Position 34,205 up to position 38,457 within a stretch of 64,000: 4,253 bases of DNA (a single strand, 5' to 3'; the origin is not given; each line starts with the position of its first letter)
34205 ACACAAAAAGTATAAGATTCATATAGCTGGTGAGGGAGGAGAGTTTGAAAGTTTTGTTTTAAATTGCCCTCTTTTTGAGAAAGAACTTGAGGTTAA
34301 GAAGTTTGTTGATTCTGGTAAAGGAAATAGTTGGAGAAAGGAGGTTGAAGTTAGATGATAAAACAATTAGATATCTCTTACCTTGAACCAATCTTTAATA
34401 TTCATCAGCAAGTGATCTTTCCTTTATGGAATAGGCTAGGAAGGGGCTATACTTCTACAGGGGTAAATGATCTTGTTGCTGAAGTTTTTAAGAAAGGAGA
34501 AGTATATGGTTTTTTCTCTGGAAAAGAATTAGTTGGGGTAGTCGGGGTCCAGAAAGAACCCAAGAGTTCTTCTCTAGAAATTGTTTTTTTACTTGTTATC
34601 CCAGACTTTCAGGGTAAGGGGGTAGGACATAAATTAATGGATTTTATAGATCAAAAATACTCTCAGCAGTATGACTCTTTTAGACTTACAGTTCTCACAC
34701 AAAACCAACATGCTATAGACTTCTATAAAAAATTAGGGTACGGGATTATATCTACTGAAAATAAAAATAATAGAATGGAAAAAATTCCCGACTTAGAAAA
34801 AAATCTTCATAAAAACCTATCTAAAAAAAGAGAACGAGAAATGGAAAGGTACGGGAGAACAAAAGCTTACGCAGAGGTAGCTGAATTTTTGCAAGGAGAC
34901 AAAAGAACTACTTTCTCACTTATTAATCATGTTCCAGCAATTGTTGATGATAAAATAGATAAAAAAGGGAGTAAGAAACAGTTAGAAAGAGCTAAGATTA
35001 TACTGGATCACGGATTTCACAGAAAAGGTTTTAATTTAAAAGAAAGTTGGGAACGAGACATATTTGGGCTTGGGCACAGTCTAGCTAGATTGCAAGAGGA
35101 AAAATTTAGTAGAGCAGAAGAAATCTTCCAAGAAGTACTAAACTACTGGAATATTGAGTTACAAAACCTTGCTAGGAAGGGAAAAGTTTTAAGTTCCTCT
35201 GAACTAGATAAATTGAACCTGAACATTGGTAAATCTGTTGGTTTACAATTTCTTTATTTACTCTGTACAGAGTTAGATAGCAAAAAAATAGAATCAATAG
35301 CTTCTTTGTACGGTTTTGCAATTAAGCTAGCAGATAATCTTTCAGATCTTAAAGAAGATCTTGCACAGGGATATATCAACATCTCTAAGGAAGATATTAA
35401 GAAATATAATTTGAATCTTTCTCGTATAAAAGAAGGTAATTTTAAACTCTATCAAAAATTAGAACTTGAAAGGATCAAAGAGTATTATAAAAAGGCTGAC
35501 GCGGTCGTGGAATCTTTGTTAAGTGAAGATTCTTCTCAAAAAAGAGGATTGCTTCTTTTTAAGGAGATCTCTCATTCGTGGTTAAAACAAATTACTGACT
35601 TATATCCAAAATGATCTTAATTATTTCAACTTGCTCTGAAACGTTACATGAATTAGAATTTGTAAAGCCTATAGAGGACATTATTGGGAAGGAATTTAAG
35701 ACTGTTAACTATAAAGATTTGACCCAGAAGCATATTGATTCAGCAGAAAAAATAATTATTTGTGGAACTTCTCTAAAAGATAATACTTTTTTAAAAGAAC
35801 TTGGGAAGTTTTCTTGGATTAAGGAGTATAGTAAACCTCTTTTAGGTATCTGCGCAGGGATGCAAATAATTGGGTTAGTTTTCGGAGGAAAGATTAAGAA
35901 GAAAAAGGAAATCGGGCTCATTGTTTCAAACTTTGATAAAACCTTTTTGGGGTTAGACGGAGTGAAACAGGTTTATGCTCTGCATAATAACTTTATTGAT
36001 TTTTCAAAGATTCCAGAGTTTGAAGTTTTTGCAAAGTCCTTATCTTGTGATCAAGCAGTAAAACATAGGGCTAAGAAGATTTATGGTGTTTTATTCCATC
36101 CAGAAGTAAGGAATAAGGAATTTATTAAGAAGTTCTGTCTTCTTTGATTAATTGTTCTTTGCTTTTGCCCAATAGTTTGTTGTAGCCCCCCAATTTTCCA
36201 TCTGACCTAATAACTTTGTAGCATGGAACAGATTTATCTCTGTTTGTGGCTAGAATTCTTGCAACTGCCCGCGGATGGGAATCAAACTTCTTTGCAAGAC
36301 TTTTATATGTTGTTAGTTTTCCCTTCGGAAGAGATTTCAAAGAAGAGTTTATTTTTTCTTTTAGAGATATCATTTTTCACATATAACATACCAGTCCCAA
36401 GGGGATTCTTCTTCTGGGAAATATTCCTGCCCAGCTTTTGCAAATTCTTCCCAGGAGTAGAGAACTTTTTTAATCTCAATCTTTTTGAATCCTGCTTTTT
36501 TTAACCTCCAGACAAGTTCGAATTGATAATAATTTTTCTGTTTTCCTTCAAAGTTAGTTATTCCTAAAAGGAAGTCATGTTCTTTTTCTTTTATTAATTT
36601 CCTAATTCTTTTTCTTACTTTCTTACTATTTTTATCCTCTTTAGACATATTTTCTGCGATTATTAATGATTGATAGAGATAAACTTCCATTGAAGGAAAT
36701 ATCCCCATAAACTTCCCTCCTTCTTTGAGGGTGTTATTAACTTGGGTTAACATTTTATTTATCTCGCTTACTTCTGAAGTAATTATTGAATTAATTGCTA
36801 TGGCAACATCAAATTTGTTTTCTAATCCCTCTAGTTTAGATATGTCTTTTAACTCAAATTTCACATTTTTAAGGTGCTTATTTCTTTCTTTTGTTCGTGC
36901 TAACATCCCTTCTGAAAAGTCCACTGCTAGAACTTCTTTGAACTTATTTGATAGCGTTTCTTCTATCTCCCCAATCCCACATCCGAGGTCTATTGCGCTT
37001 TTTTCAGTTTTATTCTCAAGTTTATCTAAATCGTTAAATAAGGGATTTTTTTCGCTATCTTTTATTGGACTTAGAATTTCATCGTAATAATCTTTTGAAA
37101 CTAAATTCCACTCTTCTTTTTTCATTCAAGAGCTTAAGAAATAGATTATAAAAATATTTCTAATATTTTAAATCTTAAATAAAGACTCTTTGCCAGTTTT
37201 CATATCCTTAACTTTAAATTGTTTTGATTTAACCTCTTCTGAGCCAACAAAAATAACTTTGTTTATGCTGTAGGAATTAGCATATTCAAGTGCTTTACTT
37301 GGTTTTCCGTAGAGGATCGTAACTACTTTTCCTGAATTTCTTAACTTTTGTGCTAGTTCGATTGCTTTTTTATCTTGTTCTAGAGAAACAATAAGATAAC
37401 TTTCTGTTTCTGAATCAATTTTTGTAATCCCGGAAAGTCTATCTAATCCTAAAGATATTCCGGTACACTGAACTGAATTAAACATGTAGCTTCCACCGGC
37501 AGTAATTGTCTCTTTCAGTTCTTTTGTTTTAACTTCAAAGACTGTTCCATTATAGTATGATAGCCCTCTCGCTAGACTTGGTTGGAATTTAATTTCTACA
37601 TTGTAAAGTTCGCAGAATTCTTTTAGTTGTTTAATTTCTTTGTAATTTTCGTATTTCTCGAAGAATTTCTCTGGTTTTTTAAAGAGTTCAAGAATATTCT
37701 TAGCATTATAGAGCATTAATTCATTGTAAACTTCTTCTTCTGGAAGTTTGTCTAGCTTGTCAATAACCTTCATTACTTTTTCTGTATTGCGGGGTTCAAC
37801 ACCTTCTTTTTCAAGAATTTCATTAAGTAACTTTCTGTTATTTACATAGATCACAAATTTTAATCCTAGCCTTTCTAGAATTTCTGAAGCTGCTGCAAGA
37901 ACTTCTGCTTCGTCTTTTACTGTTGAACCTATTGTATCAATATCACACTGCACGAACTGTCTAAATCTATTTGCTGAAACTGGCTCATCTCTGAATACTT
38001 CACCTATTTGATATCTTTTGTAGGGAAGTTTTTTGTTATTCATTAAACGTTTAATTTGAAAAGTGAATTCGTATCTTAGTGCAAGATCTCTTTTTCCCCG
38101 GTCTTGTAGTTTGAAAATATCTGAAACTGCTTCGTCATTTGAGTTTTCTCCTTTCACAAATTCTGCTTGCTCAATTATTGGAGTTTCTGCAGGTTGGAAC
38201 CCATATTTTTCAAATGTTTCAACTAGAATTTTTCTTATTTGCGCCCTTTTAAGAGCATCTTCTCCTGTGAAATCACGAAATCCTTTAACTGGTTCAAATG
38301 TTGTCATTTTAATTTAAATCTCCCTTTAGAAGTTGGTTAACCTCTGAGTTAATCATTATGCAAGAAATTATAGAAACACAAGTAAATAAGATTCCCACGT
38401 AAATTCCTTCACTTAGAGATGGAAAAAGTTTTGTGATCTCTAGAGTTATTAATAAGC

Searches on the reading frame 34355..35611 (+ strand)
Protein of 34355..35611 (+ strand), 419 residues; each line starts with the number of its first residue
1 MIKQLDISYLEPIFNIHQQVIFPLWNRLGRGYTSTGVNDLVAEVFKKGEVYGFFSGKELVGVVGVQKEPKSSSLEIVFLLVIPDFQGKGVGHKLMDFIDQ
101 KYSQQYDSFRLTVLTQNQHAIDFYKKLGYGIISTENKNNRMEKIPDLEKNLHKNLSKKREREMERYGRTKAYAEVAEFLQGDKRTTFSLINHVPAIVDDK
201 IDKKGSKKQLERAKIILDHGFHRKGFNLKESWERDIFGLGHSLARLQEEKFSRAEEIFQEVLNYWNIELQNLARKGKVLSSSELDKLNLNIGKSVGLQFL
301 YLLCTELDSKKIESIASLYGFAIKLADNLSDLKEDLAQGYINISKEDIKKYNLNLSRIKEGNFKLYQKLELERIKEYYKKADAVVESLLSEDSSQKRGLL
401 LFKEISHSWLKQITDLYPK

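Call 9: search_protein_families(library=ncbifam, proteins=[window:34355-35611:+], max_evalue=0.00001)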
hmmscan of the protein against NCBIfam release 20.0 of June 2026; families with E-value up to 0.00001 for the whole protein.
window:34355-35611:+ (419 aa): 5 families
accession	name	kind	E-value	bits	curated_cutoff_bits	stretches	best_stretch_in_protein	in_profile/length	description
TIGR01575.1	rimI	equivalog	1.5e-09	38.1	86.4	1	42-134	25-117/132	ribosomal protein S18-alanine N-acetyltransferase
NF007853.0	PRK10562.1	equivalog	6e-09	36.3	125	1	76-138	71-129/146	N-acetyltransferase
TIGR03465.1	HpnD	equivalog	9.7e-07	28.1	278.6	1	251-414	81-239/267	presqualene diphosphate synthase HpnD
TIGR03103.1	trio_acet_GNAT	equivalog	7.9e-06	24.7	569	0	27-134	113-217/547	N-acetylglutaminylglutamine synthetase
NF033078.2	AAC_6p_Ia_fam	equivalog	9.1e-06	25.6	265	0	51-104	54-106/181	AAC(6')-Ia family aminoglycoside 6'-N-acetyltransferase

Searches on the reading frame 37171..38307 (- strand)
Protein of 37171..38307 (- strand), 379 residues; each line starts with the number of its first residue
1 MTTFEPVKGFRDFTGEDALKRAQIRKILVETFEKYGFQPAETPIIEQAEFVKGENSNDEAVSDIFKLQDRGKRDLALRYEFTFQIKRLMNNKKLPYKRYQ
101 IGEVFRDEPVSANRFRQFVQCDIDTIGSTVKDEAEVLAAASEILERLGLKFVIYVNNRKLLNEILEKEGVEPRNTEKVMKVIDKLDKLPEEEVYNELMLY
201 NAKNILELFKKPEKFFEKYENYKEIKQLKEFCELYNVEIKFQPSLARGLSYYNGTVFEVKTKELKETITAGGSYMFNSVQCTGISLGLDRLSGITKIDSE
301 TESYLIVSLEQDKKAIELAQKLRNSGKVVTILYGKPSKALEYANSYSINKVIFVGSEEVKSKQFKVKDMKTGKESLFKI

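Call 62: search_protein_families(library=pfam, proteins=[window:37171-38307:-], max_evalue=0.0001)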
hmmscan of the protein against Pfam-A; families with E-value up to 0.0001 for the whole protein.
window:37171-38307:- (379 aa): 5 families
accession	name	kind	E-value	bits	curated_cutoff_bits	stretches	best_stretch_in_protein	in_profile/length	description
PF13393.11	tRNA-synt_His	-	1.2e-35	123.7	25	1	9-291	1-308/308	Histidyl-tRNA synthetase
PF00587.30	tRNA-synt_2b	-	2.6e-09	37.8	29.3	1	65-268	1-129/179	tRNA synthetase class II core domain (G, H, P, S and T)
PF01409.25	tRNA-synt_2d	-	1.5e-07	31.6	19.8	1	23-147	21-153/246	tRNA synthetases class II core domain (F)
PF00152.25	tRNA-synt_2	-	2.7e-07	30.4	25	1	20-151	24-144/308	tRNA synthetases class II (D, K and N)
PF03129.25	HGTP_anticodon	-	5.8e-06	26.8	21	1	311-374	14-79/94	Anticodon binding domain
